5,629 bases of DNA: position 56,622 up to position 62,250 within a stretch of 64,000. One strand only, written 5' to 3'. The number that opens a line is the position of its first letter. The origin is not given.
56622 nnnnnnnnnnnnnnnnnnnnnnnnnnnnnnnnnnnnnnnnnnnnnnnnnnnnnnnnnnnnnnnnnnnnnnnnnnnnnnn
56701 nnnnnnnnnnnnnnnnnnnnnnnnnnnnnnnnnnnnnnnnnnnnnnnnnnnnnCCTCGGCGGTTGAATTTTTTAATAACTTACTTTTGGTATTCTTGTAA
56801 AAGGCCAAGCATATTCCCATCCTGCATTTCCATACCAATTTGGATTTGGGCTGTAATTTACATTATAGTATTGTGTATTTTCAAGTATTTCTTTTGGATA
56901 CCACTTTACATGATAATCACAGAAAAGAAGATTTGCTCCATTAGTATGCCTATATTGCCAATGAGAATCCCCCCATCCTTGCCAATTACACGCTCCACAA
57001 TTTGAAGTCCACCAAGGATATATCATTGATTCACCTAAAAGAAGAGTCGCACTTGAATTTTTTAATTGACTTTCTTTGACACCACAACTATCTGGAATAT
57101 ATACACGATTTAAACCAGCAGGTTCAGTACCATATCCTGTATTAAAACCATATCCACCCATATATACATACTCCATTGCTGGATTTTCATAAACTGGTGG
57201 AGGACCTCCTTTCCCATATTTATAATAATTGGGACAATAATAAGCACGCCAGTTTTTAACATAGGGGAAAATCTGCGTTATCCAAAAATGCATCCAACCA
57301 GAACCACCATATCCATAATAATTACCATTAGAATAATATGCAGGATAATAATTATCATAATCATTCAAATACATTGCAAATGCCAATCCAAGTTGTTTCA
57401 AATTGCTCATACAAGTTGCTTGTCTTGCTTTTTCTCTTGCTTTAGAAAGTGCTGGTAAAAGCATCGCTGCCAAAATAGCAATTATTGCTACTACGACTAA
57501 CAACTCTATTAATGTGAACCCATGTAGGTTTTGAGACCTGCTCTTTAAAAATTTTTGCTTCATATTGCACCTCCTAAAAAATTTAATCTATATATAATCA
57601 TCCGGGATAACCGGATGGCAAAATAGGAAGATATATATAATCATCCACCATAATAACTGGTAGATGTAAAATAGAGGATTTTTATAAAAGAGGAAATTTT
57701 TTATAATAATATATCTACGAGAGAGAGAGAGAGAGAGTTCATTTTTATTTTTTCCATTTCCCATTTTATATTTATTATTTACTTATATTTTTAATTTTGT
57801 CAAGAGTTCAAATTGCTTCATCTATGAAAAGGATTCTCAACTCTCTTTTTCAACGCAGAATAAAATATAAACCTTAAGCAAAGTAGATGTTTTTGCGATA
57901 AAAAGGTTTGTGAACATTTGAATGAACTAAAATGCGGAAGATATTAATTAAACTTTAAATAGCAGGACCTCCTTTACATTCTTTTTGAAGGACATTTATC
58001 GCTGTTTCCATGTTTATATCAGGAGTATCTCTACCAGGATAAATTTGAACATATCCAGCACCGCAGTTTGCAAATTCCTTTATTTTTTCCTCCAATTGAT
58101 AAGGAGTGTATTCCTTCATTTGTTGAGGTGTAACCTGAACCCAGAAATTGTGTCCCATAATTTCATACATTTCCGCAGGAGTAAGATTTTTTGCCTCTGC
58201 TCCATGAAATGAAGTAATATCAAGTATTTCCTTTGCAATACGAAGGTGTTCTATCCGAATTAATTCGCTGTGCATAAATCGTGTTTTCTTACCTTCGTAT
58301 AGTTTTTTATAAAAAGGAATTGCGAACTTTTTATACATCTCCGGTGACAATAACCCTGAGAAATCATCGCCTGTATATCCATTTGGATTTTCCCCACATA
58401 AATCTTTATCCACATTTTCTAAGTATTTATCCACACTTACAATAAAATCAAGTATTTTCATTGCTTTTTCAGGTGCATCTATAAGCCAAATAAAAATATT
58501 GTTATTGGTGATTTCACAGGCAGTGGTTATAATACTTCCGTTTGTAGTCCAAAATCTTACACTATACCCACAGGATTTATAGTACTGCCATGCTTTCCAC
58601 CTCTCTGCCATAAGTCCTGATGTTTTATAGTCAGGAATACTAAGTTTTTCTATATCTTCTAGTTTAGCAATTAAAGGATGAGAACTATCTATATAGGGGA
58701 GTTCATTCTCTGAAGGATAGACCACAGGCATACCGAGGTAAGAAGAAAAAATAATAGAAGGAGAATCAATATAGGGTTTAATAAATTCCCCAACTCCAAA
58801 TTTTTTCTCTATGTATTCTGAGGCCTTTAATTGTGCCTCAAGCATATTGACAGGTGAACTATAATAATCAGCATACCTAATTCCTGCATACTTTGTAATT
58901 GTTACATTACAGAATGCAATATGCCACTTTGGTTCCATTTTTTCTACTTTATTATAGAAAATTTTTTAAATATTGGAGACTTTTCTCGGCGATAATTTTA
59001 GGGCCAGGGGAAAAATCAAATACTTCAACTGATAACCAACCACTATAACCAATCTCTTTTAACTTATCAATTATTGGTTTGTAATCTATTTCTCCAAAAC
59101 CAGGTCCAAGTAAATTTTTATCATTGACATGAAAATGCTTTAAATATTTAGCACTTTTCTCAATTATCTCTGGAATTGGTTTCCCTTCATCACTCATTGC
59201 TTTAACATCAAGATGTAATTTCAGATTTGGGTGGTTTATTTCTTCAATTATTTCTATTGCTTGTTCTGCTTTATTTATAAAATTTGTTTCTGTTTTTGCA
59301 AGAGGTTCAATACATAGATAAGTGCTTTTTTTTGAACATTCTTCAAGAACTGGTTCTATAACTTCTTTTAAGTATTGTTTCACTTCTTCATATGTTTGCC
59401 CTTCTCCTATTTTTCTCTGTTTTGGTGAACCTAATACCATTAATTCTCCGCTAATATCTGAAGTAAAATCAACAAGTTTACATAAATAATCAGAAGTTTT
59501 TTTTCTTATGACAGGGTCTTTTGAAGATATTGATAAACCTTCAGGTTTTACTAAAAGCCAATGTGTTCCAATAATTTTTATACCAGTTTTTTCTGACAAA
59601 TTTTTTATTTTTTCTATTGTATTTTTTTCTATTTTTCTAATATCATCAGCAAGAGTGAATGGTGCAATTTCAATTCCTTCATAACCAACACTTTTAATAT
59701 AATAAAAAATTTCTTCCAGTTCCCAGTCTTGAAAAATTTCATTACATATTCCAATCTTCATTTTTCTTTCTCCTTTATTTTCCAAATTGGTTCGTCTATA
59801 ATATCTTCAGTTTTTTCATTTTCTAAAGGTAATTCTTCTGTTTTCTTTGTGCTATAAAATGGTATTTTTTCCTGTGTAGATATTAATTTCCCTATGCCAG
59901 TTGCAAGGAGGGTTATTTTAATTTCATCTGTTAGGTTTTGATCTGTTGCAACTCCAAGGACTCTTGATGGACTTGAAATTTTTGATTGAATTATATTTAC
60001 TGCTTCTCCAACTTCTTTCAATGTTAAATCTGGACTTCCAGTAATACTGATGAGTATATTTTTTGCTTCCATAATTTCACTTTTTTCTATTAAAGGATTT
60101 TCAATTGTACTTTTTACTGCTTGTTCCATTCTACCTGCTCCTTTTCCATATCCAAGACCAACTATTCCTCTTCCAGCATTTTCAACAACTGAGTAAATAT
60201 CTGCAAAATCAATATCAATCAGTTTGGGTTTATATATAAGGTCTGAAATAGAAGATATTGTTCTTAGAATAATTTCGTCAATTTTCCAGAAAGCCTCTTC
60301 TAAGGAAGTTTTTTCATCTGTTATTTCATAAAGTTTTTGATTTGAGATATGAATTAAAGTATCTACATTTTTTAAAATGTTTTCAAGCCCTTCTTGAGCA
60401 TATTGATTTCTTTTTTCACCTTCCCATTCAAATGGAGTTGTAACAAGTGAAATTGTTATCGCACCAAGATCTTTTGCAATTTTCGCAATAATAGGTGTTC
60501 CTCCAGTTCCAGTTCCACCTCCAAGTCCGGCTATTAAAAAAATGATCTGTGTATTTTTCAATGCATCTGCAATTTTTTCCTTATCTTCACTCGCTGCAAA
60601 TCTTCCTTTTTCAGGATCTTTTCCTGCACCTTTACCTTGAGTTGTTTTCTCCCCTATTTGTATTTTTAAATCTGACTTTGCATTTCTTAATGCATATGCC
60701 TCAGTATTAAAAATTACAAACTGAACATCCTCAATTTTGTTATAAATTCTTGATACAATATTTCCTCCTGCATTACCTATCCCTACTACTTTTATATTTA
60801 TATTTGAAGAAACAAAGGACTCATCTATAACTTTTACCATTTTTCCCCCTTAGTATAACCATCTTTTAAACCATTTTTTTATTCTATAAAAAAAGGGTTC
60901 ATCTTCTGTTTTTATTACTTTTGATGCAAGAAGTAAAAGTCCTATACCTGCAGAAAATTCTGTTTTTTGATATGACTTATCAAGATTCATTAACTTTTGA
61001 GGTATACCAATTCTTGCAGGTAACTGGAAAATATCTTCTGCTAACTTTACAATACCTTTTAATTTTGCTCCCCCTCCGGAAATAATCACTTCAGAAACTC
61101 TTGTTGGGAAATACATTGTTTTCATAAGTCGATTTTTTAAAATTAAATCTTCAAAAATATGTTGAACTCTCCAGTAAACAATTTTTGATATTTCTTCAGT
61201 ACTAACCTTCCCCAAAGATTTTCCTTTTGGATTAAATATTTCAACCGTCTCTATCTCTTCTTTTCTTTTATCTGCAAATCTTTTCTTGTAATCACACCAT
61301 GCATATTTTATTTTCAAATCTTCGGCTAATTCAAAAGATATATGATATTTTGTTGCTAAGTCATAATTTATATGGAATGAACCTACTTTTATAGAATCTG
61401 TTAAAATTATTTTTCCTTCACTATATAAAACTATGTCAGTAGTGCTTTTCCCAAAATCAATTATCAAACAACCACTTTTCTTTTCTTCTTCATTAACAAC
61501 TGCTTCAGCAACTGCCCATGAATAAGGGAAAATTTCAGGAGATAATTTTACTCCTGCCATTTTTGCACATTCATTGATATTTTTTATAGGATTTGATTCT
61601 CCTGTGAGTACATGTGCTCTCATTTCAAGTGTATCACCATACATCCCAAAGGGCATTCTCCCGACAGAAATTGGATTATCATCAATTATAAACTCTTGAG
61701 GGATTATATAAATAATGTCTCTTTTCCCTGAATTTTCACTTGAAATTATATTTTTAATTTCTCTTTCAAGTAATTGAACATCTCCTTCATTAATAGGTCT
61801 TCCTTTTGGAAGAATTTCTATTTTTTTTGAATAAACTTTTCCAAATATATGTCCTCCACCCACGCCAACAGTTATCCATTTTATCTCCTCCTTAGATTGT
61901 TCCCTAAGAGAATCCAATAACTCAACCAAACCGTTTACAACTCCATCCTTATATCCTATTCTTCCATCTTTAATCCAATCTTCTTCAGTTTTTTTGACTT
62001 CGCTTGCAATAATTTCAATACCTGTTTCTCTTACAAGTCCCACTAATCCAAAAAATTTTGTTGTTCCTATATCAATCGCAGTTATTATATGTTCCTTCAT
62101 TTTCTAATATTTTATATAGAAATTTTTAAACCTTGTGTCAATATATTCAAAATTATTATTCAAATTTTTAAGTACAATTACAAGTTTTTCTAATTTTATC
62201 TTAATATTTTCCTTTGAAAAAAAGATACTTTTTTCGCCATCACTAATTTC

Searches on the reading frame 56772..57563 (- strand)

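Call 9: search_protein_families(library=pfam, proteins=[window:56772-57563:-], max_evalue=0.0001)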
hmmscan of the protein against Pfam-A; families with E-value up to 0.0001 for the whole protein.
window:56772-57563:- (263 aa): 2 families
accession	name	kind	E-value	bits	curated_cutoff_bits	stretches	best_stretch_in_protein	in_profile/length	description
PF07596.16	SBP_bac_10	-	4e-14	53.8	23.3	1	41-102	2-60/268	Protein of unknown function (DUF1559)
PF07963.17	N_methyl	-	1.9e-08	34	21.2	1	14-36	5-27/27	Prokaryotic N-terminal methylation motif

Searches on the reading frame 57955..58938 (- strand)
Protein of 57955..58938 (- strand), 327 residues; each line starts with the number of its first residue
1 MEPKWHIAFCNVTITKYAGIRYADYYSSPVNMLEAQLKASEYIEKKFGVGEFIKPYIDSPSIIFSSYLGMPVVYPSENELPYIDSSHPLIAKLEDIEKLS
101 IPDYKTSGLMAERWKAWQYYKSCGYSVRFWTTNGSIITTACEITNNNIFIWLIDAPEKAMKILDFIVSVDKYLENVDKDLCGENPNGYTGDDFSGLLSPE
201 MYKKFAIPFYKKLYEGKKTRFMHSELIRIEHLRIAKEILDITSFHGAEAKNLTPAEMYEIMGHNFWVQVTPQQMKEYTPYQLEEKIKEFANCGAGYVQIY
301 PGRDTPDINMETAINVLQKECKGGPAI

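Call 3: search_protein_families(library=pfam, proteins=[window:57955-58938:-], max_evalue=0.01)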
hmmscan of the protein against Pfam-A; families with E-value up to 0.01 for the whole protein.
window:57955-58938:- (327 aa): 2 families
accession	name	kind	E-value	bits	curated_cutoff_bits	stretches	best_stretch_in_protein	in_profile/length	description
PF01208.23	URO-D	-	2.3e-08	33.9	23.9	1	18-221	38-236/346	Uroporphyrinogen decarboxylase (URO-D)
PF17124.11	ThiJ_like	-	0.0093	16.2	30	0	114-174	12-71/186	ThiJ/PfpI family-like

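Call 4: search_protein_families(library=ncbifam, proteins=[window:57955-58938:-], max_evalue=0.01)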
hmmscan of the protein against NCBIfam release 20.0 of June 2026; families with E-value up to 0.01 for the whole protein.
window:57955-58938:- (327 aa): 1 family
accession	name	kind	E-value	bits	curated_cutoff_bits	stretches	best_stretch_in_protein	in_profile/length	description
TIGR01463.1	mtaA_cmuA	subfamily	0.00073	18.9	235.4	1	131-216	142-228/340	MtaA/CmuA family methyltransferase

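Call 16: search_solved_structures(query=window:57955-58938:-, max_evalue=1, show_alignments=1)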
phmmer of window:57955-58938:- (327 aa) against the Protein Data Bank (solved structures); distinct sequences matched with E-value up to 1: 4.
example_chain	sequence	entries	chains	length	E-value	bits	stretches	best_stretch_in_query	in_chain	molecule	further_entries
5xcb_A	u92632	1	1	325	0.44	12.7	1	155-219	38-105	Probable surface protein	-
1jph_A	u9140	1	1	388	0.81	11.9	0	121-237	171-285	UROPORPHYRINOGEN DECARBOXYLASE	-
2q6z_A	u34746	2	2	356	0.84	11.8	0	115-236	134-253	Uroporphyrinogen decarboxylase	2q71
1r3r_A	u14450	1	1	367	0.96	11.6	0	115-236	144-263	Uroporphyrinogen Decarboxylase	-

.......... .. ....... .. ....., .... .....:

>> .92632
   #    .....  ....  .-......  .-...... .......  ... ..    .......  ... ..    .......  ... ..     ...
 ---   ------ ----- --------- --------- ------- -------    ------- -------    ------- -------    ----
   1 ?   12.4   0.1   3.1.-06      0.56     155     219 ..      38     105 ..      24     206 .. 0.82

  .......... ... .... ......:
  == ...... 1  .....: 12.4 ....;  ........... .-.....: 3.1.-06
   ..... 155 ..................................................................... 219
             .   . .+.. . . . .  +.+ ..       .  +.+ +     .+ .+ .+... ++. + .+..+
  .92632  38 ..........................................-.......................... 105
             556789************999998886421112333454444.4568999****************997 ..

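Call 32: search_protein_representatives(protein=window:57955-58938:-)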
Query: 327 residues. Proteins with E-value up to 0.001 (for the whole library): 165; up to 1e-10: 46; up to 1e-30: 8. The best 150 are listed.
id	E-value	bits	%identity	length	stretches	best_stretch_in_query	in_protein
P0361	6.4e-121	419.8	54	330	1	1-325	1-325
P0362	4.2e-80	285.7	40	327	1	1-325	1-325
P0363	3.1e-70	253.2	78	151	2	241-326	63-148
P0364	1.5e-48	182.0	53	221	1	3-146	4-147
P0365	1.9e-43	165.2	33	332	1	4-317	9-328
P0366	5.6e-42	160.4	59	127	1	201-326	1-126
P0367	8.8e-39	149.9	58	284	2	185-306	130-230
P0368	1.5e-31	126.1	35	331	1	5-316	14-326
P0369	5.9e-30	120.8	31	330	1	16-274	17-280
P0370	8.8e-26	107.1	28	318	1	15-320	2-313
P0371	1.1e-25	106.8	30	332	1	4-318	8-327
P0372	5.3e-24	101.3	30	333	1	5-314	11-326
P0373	3.7e-23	98.5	33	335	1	3-259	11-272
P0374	5.9e-23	97.8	31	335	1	4-299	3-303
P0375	2.5e-22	95.8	28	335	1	5-318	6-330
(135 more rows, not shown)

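Call 75: find_encoding_contigs(protein=P0361, flank=10000, max_places=3)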
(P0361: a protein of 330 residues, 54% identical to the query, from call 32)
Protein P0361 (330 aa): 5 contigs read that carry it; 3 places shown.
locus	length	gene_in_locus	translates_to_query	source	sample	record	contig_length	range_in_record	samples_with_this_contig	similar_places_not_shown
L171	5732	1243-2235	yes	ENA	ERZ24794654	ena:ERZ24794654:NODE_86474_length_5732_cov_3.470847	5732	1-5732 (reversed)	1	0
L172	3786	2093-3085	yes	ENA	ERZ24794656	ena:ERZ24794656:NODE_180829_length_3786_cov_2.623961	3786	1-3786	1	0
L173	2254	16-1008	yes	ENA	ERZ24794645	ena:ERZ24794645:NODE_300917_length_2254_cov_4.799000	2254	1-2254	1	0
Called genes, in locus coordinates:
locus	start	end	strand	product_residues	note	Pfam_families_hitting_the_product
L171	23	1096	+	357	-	PF13228:DUF4037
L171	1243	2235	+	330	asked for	PF01208:URO-D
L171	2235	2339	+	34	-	-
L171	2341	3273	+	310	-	-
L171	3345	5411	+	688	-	PF12218:End_N_terminal (faint), PF12708:Pect-lyase_RHGA_epim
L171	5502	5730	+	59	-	?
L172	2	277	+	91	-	?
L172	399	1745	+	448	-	PF03747:ADP_ribosyl_GH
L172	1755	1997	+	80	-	PF21742:DUF6868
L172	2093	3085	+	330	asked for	PF01208:URO-D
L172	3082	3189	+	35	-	-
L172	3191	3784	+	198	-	?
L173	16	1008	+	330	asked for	PF01208:URO-D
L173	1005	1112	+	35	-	-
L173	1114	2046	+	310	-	-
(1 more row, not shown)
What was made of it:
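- Tried and rejected: Contexts of the closest U4 relative lie on short contigs and are uninformative (call 75).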

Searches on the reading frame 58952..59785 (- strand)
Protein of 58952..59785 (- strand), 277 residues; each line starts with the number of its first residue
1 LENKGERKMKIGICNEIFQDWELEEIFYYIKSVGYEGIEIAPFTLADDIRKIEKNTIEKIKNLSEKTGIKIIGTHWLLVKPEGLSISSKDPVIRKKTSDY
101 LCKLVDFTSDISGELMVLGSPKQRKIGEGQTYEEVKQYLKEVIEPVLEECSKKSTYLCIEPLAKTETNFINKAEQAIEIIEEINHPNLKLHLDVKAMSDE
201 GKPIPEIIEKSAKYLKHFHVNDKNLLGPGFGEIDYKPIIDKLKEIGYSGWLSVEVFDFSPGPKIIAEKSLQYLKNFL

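Call 9: search_protein_families(library=pfam, proteins=[window:58952-59785:-], max_evalue=0.0001)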
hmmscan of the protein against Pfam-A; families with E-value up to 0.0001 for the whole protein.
window:58952-59785:- (277 aa): 1 family
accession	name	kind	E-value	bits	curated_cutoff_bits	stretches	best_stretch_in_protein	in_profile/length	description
PF01261.30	AP_endonuc_2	-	1.2e-40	140.3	31.1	1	28-275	2-248/249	Xylose isomerase-like TIM barrel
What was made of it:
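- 58952..59785 (-): Xylose-isomerase-like TIM barrel (AP_endonuc_2), nearest to ketose 3-epimerases. It lies upstream of U4. Pfam at 1.2e-40 (call 9).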

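Call 81: search_protein_families(library=ncbifam, proteins=[window:58952-59785:-], max_evalue=0.00001)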
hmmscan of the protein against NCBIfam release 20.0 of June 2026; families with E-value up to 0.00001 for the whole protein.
window:58952-59785:- (277 aa): 10 families
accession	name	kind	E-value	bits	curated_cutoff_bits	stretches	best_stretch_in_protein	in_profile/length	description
NF041099.2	keto_glucon_epim_IolO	equivalog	7.1e-43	146.8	300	1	23-276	23-267/269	5-keto-L-gluconate epimerase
NF051856.1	PsicseEpim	equivalog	2.3e-26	93.3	300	1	9-256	1-246/287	D-psicose 3-epimerase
NF007360.0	PRK09856.1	equivalog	7.1e-19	68.4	305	1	9-276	1-270/276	fructoselysine 3-epimerase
TIGR03234.1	OH-pyruv-isom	equivalog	1.1e-17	64.3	353.45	1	128-273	110-253/254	hydroxypyruvate isomerase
NF043033.1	OxoTetrIsom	equivalog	6.4e-12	45.8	325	1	138-254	117-236/251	2-oxo-tetronate isomerase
NF007444.0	PRK09997.1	equivalog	3.9e-10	39.6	465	1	128-273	111-254/258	hydroxypyruvate isomerase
NF009688.0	PRK13209.1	subfamily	1.4e-09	37.4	317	1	6-256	5-255/286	L-ribulose-5-phosphate 3-epimerase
NF009689.0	PRK13210.1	subfamily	1.9e-07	30.6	200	1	9-256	4-257/286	L-ribulose-5-phosphate 3-epimerase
TIGR00542.1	hxl6Piso_put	equivalog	2.4e-06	27.1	272.15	1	21-256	16-250/279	L-ribulose-5-phosphate 3-epimerase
TIGR04379.1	myo_inos_iolE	equivalog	4e-06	26.6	290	0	228-254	239-265/290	myo-inosose-2 dehydratase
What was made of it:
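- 58952..59785 (-): NCBIfam IolO at 7.1e-43 and psicose 3-epimerase at 2.3e-26, both below cut-off (call 81).
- Checked: The 'sugar-phosphate isomerase' at 58952-59785 is an AP_endonuc_2 TIM barrel, nearest to ketose epimerases (calls 9, 81).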

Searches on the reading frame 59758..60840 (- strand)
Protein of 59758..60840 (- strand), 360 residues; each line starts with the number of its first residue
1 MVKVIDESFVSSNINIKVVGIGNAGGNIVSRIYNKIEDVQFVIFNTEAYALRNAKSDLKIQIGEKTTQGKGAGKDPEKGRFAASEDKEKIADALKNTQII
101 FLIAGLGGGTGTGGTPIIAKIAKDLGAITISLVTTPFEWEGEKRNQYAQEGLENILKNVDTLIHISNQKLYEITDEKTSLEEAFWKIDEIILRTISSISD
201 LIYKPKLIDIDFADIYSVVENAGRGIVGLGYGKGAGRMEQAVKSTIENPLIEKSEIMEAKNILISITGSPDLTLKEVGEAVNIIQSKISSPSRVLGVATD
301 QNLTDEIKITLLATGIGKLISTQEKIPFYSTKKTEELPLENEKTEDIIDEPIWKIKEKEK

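Call 9: search_protein_families(library=pfam, proteins=[window:59758-60840:-], max_evalue=0.0001)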
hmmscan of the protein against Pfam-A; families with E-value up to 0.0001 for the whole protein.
window:59758-60840:- (360 aa): 2 families
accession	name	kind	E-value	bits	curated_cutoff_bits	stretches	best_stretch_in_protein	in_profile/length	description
PF00091.31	Tubulin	-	1.5e-41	143.2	33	1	15-174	1-189/190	Tubulin/FtsZ family, GTPase domain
PF12327.13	FtsZ_C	-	2e-20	73.3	27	1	223-316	1-94/95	FtsZ family, C-terminal domain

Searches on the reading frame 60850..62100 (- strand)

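Call 9: search_protein_families(library=pfam, proteins=[window:60850-62100:-], max_evalue=0.0001)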
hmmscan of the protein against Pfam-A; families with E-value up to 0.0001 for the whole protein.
window:60850-62100:- (416 aa): 4 families
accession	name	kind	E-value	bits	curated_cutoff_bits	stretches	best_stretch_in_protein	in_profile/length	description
PF14450.12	FtsA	-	5.9e-25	88.5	31.8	1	213-387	2-127/127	Cell division protein FtsA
PF02491.25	SHS2_FTSA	-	5.2e-10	40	25.4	1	82-166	1-79/79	SHS2 domain inserted in FTSA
PF06723.19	MreB_Mbl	-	1.4e-09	37.7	27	1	206-364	142-303/327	MreB/Mbl protein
PF11104.14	PilM_2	-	4.5e-08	32.8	27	0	199-269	170-240/340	Type IV pilus assembly protein PilM;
